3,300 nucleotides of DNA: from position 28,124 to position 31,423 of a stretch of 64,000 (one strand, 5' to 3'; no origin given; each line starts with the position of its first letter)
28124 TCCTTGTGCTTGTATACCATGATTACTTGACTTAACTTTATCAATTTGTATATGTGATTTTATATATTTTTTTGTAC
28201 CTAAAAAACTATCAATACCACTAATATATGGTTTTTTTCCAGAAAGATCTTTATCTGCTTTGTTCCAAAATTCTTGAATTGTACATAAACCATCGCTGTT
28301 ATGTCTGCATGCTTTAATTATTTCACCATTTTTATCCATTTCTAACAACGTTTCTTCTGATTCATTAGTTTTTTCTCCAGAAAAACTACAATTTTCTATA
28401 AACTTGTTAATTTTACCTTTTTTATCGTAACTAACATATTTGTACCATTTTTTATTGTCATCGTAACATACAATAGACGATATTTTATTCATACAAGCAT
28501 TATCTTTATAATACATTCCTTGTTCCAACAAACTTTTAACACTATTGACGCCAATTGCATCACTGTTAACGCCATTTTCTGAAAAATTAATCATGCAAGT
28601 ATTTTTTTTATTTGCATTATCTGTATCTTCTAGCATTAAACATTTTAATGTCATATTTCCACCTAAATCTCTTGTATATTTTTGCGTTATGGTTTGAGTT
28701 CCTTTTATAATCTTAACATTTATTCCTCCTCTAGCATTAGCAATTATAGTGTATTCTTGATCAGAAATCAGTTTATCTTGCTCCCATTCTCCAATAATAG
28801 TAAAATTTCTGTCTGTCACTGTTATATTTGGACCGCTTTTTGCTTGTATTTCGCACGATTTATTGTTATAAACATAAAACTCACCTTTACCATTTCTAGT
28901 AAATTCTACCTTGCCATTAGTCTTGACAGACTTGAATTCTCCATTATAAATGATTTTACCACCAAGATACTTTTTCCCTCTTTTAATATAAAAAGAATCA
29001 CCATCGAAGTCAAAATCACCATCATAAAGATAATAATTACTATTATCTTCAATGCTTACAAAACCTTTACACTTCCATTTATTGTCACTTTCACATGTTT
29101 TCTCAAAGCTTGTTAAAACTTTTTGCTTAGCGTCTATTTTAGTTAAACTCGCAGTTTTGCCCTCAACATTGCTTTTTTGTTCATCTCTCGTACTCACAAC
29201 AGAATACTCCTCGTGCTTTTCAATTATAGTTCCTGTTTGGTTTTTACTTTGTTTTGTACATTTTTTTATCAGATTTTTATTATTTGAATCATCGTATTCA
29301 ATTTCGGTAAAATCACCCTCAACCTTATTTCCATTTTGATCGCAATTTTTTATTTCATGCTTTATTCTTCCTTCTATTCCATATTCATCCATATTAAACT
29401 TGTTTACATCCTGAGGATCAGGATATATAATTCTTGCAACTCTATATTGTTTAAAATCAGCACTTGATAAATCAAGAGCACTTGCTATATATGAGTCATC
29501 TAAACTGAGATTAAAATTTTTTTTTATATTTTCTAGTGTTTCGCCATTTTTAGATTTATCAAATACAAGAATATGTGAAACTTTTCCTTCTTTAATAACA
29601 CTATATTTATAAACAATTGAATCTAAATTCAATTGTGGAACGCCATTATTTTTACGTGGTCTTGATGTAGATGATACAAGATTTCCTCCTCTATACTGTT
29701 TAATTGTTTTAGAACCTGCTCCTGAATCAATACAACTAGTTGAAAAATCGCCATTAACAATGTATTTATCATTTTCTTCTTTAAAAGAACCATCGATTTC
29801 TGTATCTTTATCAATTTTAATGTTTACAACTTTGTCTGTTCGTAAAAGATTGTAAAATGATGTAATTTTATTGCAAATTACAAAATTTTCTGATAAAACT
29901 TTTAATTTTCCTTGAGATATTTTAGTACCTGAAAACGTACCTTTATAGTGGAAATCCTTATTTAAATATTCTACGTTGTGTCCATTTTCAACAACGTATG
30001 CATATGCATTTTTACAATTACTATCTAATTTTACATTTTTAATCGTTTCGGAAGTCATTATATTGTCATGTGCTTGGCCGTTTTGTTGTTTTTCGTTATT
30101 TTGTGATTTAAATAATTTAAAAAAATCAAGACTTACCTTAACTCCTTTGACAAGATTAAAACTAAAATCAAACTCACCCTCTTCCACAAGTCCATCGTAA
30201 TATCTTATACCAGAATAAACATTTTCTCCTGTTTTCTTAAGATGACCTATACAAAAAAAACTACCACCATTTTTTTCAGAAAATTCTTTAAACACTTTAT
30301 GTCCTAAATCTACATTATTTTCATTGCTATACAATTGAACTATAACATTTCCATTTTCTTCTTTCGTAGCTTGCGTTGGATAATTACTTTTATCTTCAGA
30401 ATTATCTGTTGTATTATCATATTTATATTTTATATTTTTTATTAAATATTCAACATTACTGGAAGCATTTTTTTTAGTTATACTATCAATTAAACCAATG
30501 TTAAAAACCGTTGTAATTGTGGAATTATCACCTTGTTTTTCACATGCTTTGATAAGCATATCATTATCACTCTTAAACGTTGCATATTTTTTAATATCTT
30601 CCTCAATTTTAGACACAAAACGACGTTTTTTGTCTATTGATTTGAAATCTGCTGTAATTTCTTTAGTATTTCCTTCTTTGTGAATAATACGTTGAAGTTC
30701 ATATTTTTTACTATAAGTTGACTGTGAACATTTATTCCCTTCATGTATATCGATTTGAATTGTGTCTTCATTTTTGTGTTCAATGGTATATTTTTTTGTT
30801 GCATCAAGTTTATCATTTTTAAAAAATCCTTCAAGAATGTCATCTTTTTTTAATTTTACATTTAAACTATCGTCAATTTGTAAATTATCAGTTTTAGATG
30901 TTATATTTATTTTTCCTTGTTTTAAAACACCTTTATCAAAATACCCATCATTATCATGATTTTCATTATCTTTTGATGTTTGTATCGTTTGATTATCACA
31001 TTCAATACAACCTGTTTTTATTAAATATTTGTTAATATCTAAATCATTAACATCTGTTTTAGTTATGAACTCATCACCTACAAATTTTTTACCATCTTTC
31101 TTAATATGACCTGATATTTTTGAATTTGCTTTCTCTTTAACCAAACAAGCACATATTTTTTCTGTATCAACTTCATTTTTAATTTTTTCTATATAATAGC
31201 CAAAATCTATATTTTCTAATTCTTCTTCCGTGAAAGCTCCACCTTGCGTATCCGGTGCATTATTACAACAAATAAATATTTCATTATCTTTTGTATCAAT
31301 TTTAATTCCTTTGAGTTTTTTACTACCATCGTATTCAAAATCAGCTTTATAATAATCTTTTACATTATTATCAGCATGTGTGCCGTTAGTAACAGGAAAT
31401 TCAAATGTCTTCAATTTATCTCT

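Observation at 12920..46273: Single 33.35-kb ORF encoding an 11,117-aa protein occupies half the window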

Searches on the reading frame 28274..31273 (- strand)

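Call 5: search_protein_families(library=pfam, proteins=[window:28274-31273:-], max_evalue=0.01)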
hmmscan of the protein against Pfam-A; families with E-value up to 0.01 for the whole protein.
window:28274-31273:- (1000 aa): 0 families

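Call 63: search_protein_families(library=pfam, proteins=[window:28274-31273:-], max_evalue=10)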
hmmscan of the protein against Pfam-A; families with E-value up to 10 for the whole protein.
window:28274-31273:- (1000 aa): 1 family
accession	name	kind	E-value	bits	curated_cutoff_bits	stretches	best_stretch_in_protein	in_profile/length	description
PF09816.14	EAF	-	0.33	11.7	26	1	546-592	59-102/105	RNA polymerase II transcription elongation factor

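Call 64: search_protein_families(library=ncbifam, proteins=[window:28274-31273:-], max_evalue=1)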
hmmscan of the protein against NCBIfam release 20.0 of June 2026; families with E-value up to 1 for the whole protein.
window:28274-31273:- (1000 aa): 1 family
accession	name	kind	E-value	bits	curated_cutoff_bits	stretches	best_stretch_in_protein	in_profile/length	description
TIGR00056.1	TIGR00056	subfamily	0.057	13.1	212.2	1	10-47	168-205/260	MlaE family lipid ABC transporter permease subunit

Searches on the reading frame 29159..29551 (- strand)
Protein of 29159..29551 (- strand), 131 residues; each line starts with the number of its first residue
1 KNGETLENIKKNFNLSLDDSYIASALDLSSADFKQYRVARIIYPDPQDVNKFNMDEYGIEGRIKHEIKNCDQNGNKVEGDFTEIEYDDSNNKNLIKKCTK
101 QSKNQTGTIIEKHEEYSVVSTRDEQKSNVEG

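Call 90: predict_structure(alignment_id=A2)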
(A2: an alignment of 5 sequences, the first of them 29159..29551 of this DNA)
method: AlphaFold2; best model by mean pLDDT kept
length: 131 residues; sequences in the alignment: 5
mean_pLDDT: 66.0   pTM: 0.61
mean pLDDT of the five models: 66.0, 64.0, 62.0, 60.5, 58.2
residues with pLDDT >= 90: 2; 70-90: 62; 50-70: 38; < 50: 29
segments of 3 or more residues with pLDDT < 50: 16-21, 27-34, 119-131
pLDDT, mean of each block of 10 residues (from residue 1): 58 52 48 54 79 80 83 82 77 70 75 63 42 31
secondary structure, 60 per line:
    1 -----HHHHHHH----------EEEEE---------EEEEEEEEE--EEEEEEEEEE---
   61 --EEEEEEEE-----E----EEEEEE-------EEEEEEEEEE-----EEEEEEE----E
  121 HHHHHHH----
elements in order: H6-12 E23-27 E37-45 E48-57 E63-70 E81-86 E94-103 E109-115 H121-127

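Call 94: fold_search(model_id=the predicted structure, library=pdb)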
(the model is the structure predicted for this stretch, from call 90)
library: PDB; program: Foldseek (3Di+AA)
matches with E <= 10: 460; with E <= 0.001: 0
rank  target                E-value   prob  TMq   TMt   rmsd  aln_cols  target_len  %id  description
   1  2fkj_A                1.2e-01  0.95  0.36  0.14  10.6        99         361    9  The crystal structure of engineered OspA (released 2006-11-21)
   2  7vfl_A                1.2e-01  0.25  0.23  0.10  11.7       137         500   12  Crystal structure of SdgB (UDP, NAG, and O-glycosylated SD peptide-binding form) (released 2021-11-24)
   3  7ec1_A                1.5e-01  0.47  0.33  0.11  13.8       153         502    8  Crystal structure of SdgB (ligand-free form) (released 2021-03-24)
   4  7pq5                  1.6e-01  0.09  0.14  0.02  18.6       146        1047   13  Photorhabdus laumondii T6SS-associated Rhs protein carrying the Tre23 toxin domain (released 2021-12-01)
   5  5ftt_G                1.8e-01  0.35  0.25  0.10  14.4       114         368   15  Octameric complex of Latrophilin 3 (Lec, Olf) , Unc5D (Ig, Ig2, TSP1) and FLRT2 (LRR) (released 2016-05-04)
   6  7vfn_A                2.5e-01  0.38  0.30  0.11  11.8       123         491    9  Crystal structure of SdgB (SD peptide-binding form) (released 2021-11-24)
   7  5ftt_C                2.8e-01  0.28  0.25  0.10  14.8       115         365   16  Octameric complex of Latrophilin 3 (Lec, Olf) , Unc5D (Ig, Ig2, TSP1) and FLRT2 (LRR) (released 2016-05-04)
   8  6kk9_C                3.0e-01  0.75  0.30  0.22  11.2        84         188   10  A Crystal structure of OspA mutant (released 2020-07-29)
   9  4igl_D                3.4e-01  0.51  0.35  0.10   9.2       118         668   13  Structure of the RHS-repeat containing BC component of the secreted ABC toxin complex from Yersinia entomophaga (released 2013-08-07)
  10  7vfk_B                3.4e-01  0.13  0.21  0.09  12.4       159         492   10  Crystal structure of SdgB (ligand-free form) (released 2021-11-24)
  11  4r03                  3.5e-01  0.33  0.30  0.34   7.9       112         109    8  Crystal structure of a DUF3836 family protein (BDI_3222) from Parabacteroides distasonis ATCC 8503 at 1.50 A resolution (released 2014-08-27)
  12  7ec1_B                3.5e-01  0.28  0.31  0.11  14.1       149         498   13  Crystal structure of SdgB (ligand-free form) (released 2021-03-24)
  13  2hkd                  3.7e-01  0.84  0.32  0.15   9.6        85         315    9  The crystal structure of engineered OSPA (released 2006-11-21)
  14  7vfn_C                4.0e-01  0.30  0.33  0.11  13.4       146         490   12  Crystal structure of SdgB (SD peptide-binding form) (released 2021-11-24)
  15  6kk9_O                5.5e-01  0.72  0.33  0.24  11.1        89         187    8  A Crystal structure of OspA mutant (released 2020-07-29)
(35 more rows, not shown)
